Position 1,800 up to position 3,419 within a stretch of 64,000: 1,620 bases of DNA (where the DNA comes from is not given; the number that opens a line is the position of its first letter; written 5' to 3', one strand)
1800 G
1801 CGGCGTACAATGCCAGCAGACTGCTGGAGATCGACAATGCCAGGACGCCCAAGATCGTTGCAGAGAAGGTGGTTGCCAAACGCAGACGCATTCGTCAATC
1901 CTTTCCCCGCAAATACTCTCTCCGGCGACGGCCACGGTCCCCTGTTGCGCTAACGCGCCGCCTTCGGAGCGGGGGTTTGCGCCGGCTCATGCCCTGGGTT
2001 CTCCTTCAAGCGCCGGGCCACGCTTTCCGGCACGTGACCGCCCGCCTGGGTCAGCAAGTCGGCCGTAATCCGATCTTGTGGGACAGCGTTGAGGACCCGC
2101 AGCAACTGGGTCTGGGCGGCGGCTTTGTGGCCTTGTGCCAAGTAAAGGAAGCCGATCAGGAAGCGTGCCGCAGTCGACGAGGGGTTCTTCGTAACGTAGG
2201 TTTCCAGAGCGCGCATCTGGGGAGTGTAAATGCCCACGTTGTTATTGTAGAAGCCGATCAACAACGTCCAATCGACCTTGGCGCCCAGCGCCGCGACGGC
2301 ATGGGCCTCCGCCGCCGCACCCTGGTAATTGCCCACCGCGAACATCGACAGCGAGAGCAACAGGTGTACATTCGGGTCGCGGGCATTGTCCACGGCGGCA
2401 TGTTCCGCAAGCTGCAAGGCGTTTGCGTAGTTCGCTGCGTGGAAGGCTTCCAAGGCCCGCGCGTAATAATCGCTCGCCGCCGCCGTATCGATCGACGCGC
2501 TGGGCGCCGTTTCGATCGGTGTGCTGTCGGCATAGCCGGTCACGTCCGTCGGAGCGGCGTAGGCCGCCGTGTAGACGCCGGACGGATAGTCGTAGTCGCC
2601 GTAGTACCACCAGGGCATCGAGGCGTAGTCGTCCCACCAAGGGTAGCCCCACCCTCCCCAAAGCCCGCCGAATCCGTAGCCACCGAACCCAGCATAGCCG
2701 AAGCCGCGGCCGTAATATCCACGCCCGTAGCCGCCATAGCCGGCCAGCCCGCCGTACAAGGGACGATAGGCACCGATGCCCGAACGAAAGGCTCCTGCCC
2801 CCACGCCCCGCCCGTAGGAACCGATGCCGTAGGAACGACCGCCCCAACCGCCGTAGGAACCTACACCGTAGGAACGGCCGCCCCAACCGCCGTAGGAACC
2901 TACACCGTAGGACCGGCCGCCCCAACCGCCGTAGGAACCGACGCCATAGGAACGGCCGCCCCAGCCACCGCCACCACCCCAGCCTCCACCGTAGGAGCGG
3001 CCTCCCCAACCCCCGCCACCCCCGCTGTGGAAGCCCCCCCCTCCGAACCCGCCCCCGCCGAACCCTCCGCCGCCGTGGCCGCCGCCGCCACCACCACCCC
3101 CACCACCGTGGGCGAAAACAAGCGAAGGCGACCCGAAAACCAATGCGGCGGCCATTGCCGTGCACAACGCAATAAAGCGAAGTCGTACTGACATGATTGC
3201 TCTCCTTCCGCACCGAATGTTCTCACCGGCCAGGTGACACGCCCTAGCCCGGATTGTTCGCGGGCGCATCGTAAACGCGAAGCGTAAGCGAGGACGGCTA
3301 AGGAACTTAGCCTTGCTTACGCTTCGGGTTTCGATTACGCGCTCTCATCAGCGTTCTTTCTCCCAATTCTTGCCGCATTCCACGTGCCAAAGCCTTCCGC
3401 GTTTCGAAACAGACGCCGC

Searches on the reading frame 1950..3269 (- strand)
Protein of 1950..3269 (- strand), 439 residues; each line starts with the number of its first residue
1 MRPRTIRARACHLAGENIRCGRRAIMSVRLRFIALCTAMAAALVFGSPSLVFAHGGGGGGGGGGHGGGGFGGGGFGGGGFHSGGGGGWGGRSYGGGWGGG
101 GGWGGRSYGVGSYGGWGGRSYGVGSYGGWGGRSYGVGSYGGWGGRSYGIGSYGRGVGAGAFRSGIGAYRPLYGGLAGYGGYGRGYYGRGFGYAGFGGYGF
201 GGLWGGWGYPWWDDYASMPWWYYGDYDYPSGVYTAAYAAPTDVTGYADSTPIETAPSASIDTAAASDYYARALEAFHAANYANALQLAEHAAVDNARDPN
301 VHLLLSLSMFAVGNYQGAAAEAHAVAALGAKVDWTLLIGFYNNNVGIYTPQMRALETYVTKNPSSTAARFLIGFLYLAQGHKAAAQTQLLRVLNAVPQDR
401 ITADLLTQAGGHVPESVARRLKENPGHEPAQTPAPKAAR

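Call 53: find_encoding_contigs(protein=window:1950-3269:-, flank=10000, max_places=1)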
Protein window:1950-3269:- (439 aa): no gene with exactly this product is on record in the collection.
